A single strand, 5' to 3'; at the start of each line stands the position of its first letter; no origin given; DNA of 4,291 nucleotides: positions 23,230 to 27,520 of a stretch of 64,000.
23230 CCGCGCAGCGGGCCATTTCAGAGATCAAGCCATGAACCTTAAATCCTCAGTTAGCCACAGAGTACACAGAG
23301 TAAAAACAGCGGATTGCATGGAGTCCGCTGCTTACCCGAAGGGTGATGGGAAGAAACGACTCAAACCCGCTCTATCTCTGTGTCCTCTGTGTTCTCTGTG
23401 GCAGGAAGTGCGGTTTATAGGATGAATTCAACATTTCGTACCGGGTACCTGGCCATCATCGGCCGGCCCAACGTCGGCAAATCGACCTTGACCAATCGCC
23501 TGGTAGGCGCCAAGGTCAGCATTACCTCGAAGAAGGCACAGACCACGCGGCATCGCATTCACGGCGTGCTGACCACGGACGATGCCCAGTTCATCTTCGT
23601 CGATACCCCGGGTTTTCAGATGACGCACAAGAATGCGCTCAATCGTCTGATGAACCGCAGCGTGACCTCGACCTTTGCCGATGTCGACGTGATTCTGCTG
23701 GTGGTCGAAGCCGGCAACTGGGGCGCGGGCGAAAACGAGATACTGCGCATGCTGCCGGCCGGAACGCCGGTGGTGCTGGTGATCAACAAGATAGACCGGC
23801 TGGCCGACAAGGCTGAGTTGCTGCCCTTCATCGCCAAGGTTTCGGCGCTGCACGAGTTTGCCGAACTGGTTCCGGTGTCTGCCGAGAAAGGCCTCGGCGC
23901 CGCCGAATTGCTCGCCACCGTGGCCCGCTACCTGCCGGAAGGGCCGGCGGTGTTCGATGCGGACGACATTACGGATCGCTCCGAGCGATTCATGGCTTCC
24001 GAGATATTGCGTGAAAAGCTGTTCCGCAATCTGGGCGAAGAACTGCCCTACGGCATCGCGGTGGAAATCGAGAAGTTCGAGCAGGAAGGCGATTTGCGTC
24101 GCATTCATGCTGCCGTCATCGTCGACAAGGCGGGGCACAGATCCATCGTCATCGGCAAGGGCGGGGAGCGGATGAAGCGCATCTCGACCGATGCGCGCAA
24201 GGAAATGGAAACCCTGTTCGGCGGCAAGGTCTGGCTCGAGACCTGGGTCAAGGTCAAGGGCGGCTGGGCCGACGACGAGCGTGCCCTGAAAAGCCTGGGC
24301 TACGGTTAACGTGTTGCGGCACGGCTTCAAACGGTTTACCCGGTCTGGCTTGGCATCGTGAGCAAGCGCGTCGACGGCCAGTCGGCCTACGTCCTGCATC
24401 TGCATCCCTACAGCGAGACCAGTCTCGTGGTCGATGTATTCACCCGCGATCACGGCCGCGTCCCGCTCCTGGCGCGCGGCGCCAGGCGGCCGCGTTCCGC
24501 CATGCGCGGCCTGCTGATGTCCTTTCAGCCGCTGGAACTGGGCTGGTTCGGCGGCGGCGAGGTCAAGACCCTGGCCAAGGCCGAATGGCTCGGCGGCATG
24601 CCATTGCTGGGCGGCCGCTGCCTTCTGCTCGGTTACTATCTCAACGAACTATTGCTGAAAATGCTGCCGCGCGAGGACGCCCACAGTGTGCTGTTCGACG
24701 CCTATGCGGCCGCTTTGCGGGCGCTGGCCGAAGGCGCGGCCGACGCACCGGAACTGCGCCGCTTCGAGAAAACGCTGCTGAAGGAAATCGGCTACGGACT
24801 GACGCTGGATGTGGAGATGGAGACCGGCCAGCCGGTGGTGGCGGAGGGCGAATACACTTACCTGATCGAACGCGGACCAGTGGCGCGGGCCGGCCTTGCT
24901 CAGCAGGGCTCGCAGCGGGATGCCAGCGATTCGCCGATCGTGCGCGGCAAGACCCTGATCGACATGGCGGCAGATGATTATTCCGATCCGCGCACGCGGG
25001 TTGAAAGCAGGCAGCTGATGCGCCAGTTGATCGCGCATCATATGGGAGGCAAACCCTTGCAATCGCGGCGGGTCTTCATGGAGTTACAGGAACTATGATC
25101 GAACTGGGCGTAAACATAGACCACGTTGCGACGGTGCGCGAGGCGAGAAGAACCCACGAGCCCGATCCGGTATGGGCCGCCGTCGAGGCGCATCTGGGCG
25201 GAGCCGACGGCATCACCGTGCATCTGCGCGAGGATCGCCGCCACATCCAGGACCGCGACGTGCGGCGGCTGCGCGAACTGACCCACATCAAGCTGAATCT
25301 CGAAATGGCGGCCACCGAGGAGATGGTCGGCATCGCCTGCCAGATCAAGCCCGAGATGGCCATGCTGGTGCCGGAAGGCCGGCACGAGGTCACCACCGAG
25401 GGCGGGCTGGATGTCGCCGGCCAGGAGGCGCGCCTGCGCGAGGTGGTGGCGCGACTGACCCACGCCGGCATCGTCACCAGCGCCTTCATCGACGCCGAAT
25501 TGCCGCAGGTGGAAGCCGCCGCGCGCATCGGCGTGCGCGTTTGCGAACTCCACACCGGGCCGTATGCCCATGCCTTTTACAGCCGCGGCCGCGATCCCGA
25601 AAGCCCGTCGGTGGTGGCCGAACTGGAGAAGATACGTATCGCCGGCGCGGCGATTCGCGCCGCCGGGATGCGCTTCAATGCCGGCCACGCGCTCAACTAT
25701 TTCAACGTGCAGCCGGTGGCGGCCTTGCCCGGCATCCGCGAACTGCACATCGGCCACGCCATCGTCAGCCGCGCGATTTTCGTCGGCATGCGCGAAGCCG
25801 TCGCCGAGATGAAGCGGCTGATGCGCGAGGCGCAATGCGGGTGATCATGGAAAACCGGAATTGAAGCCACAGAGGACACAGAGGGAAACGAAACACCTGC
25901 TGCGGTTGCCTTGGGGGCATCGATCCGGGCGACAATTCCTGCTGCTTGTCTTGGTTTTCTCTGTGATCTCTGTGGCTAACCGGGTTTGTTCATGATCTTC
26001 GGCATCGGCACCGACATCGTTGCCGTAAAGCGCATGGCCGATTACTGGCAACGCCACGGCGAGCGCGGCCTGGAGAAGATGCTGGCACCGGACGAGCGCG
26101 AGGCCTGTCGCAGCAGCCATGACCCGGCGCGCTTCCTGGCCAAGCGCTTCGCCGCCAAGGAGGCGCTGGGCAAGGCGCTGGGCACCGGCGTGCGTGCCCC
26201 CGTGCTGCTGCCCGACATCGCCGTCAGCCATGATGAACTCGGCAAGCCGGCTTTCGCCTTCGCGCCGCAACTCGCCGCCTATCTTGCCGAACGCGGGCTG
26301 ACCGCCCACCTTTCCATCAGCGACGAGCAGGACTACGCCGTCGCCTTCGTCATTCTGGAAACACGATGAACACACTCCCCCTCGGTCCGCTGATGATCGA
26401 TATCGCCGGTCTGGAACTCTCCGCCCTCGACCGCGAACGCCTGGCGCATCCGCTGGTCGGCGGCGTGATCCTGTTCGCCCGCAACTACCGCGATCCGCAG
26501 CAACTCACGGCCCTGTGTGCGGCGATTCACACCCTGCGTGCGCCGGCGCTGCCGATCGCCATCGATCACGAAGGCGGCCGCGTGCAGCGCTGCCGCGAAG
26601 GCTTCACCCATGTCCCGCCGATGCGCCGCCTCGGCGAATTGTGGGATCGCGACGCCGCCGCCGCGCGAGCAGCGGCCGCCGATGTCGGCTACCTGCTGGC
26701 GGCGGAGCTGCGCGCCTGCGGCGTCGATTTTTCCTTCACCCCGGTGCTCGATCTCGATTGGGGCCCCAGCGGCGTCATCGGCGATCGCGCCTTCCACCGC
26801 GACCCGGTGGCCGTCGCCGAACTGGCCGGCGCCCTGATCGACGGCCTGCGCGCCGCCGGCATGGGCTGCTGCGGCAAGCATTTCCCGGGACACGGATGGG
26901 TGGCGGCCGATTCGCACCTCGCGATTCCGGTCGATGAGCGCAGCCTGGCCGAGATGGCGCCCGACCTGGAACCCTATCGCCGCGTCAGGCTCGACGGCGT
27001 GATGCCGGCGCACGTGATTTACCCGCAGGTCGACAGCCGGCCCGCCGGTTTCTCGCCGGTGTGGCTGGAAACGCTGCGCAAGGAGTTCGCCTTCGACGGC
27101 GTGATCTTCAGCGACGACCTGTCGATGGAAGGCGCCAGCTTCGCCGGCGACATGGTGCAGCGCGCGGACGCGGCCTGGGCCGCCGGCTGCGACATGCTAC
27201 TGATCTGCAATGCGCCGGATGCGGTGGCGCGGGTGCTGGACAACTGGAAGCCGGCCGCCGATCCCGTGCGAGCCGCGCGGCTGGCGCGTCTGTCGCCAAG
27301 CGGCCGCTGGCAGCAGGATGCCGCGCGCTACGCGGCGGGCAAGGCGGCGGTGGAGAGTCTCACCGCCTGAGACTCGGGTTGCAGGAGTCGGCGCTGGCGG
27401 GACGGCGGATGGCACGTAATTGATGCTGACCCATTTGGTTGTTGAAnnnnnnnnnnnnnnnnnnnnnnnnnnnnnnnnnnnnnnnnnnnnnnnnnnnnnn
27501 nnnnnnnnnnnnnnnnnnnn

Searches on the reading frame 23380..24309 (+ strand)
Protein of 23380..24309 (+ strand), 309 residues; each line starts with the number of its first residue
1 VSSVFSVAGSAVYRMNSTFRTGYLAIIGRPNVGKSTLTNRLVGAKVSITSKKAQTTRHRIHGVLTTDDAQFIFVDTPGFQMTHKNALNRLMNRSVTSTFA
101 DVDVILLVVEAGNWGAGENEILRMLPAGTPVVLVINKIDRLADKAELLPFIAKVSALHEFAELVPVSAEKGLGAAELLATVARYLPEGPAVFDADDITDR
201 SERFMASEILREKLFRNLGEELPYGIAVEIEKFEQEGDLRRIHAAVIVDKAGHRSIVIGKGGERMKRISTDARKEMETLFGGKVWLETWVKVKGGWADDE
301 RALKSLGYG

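Call 12: search_protein_families(library=ncbifam, proteins=[window:23380-24309:+], max_evalue=0.00001)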
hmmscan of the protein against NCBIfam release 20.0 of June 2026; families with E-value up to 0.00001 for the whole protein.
window:23380-24309:+ (309 aa): 22 families
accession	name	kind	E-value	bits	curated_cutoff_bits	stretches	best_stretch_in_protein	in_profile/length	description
NF000908.1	PRK00089.1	equivalog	4.1e-112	374.2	237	1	19-308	1-291/291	GTPase Era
TIGR00436.1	era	equivalog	9.1e-83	277.7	116.25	1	23-291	2-270/270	GTPase Era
TIGR03594.1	GTPase_EngA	equivalog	5.4e-33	114.7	306.7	1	24-188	3-163/432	ribosome biogenesis GTPase Der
TIGR00231.1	small_GTP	domain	1.5e-28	99.6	42.5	1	24-179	6-160/164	GTP-binding protein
NF002828.0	PRK03003.1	equivalog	1.5e-24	86.4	631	1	21-193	40-208/477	ribosome biogenesis GTPase Der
NF007071.0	PRK09518.1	equivalog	2e-20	72.9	953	1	20-187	270-433/706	bifunctional cytidylate kinase/GTPase Der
NF003661.0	PRK05291.1-3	equivalog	4.6e-19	69.1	380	1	19-186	213-371/448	tRNA uridine-5-carboxymethylaminomethyl(34) synthesis GTPase MnmE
TIGR03918.1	GTP_HydF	equivalog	2.5e-17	62.8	325.55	1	23-187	9-169/392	[FeFe] hydrogenase H-cluster maturation GTPase HydF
TIGR03596.1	GTPase_YlqF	equivalog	9.6e-15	54.7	208.2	1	24-79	121-173/276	ribosome biogenesis GTPase YlqF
TIGR00450.1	mnmE_trmE_thdF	equivalog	2.8e-13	49.8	252.6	1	24-147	212-334/446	tRNA uridine-5-carboxymethylaminomethyl(34) synthesis GTPase MnmE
TIGR00437.1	feoB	equivalog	7.8e-13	48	315.65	1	28-194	1-153/594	ferrous iron transport protein B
TIGR03598.1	GTPase_YsxC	equivalog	2.7e-11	43.5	124.45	1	24-181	21-185/186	ribosome biogenesis GTP-binding protein YihA/YsxC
TIGR03156.1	GTP_HflX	equivalog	3.3e-11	42.7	216.75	1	23-184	191-350/351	GTPase HflX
NF003255.0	PRK04213.1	equivalog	5.7e-11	42.1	164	1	24-81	12-64/204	GTP-binding protein EngB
NF007105.0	PRK09554.1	equivalog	6.8e-10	37.7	683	1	24-184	6-166/772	Fe(2+) transporter permease subunit FeoB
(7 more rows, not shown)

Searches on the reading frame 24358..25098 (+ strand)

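Call 13: search_protein_families(library=ncbifam, proteins=[window:24358-25098:+], max_evalue=0.00001)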
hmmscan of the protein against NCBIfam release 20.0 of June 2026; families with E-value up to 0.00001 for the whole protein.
window:24358-25098:+ (246 aa): 1 family
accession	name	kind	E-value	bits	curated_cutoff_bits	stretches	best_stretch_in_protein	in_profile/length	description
TIGR00613.1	reco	equivalog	1.3e-22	80.4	48.7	1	11-242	6-238/239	DNA repair protein RecO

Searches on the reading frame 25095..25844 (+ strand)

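Call 13: search_protein_families(library=ncbifam, proteins=[window:25095-25844:+], max_evalue=0.00001)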
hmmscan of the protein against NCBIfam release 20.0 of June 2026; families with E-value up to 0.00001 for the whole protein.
window:25095-25844:+ (249 aa): 6 families
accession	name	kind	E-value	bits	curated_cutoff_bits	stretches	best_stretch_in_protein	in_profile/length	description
NF003625.0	PRK05265.1-3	equivalog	3.5e-104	347.3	190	1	1-246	2-240/242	pyridoxine 5'-phosphate synthase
NF003623.0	PRK05265.1-1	equivalog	1.2e-95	319.5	347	1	2-247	4-242/243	pyridoxine 5'-phosphate synthase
NF003624.0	PRK05265.1-2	equivalog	6.2e-88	294.4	331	1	2-247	6-247/252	pyridoxine 5'-phosphate synthase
NF003627.0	PRK05265.1-5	equivalog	2.4e-87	292.2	207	1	3-244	2-239/240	pyridoxine 5'-phosphate synthase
TIGR00559.1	pdxJ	equivalog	2.7e-85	285.7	192.75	1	4-244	2-238/239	pyridoxine 5'-phosphate synthase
NF003626.0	PRK05265.1-4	equivalog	2.4e-54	184.1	222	1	1-245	2-244/246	pyridoxine 5'-phosphate synthase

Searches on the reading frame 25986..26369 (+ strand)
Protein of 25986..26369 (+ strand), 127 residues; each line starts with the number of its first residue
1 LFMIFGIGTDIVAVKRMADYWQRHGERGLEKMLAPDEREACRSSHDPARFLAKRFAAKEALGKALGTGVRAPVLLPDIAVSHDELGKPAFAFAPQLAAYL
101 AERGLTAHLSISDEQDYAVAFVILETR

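Call 13: search_protein_families(library=ncbifam, proteins=[window:25986-26369:+], max_evalue=0.00001)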
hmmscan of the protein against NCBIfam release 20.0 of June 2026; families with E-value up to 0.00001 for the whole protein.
window:25986-26369:+ (127 aa): 11 families
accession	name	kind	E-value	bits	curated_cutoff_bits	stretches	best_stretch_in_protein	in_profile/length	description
TIGR00516.1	acpS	equivalog_domain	1.6e-31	109.1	59.8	1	3-126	1-122/125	holo-ACP synthase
NF011253.0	PRK14659.1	equivalog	3.7e-29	101.8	156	1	3-126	1-121/123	holo-[acyl-carrier-protein] synthase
NF011254.0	PRK14660.1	equivalog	1.9e-28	99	195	1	3-125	1-124/125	holo-[acyl-carrier-protein] synthase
NF011256.0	PRK14662.1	equivalog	1.5e-27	96.4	150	1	3-127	1-120/123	4'-phosphopantetheinyl transferase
NF011250.0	PRK14656.1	equivalog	2.2e-27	95.6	175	1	3-126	1-125/126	holo-[acyl-carrier-protein] synthase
TIGR00556.1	pantethn_trn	domain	2.3e-26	92.4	45.35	1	4-126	2-127/128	phosphopantetheine--protein transferase domain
NF011251.0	PRK14657.1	equivalog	1e-25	90.1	165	1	3-125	1-122/123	holo-[acyl-carrier-protein] synthase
NF000832.0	PRK00070.3-2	equivalog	1.4e-23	83.5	107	1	3-125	1-115/116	holo-ACP synthase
NF000831.0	PRK00070.3-1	equivalog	4.1e-20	72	124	1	3-126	2-129/130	holo-ACP synthase AcpS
NF011257.0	PRK14663.1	equivalog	1.8e-18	66.7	186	1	7-125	3-118/123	holo-[acyl-carrier-protein] synthase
NF011255.0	PRK14661.1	equivalog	2.3e-09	37.4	209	1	3-127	1-110/169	holo-[acyl-carrier-protein] synthase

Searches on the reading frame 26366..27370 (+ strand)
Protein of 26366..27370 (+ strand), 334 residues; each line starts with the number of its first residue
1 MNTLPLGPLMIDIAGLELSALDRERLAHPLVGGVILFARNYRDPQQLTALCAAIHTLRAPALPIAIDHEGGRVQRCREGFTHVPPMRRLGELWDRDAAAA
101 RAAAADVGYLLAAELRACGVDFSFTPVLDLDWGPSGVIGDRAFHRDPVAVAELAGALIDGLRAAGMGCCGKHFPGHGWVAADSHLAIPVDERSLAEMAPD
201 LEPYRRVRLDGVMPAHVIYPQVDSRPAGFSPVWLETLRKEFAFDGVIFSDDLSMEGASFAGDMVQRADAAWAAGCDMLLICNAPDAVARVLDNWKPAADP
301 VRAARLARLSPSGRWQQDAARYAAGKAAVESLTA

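Call 13: search_protein_families(library=ncbifam, proteins=[window:26366-27370:+], max_evalue=0.00001)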
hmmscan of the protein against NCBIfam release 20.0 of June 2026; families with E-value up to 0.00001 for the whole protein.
window:26366-27370:+ (334 aa): 4 families
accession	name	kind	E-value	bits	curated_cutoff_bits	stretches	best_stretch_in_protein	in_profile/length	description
NF003740.0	PRK05337.1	equivalog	1.7e-135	451.5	207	1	6-316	2-317/340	beta-N-acetylhexosaminidase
NF052330.1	BetGlucosiCelf0468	equivalog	4.5e-12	45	1300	1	90-254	64-226/817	beta-d-glucosidase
NF052329.1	XyloArabinsidase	equivalog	9e-12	43.9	1050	1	105-279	127-306/750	beta-xylosidase/alpha-l-arabinosidase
NF052331.1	Bet13-16Glucosase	equivalog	1.7e-08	33.1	1330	1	87-280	100-297/750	exo-beta-d-1,3/1,6-glucosidase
